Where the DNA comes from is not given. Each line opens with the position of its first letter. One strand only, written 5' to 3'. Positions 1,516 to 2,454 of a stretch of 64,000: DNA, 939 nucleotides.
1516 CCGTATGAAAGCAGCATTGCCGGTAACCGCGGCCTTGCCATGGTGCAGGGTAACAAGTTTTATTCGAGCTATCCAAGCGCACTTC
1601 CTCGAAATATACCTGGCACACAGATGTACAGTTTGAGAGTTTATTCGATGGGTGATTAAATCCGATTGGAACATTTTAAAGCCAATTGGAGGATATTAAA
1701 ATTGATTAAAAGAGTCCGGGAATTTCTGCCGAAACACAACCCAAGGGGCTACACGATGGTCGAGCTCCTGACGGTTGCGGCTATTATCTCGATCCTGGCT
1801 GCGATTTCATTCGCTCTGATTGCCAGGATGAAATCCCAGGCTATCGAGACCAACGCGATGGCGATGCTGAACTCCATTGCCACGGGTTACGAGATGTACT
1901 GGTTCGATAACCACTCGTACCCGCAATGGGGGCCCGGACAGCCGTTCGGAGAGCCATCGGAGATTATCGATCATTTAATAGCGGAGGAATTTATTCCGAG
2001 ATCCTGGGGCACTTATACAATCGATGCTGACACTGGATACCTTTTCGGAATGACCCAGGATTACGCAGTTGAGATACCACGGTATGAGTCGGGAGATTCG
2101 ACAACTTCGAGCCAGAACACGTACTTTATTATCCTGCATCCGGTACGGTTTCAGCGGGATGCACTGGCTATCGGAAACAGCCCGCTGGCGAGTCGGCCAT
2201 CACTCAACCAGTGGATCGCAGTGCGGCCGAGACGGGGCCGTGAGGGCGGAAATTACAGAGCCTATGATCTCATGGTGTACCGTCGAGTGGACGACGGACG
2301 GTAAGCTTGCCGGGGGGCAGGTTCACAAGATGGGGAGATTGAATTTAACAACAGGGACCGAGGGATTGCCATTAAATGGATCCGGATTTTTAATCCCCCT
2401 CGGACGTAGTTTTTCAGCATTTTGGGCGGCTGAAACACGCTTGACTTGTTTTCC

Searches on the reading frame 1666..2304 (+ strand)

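Call 46: search_protein_families(library=pfam, proteins=[window:1666-2304:+], max_evalue=0.001)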
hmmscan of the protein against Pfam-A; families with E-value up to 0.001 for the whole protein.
window:1666-2304:+ (212 aa): 1 family
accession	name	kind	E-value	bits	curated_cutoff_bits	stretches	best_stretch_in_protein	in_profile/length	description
PF07963.17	N_methyl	-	1.8e-05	24.6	21.2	1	25-48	3-26/27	Prokaryotic N-terminal methylation motif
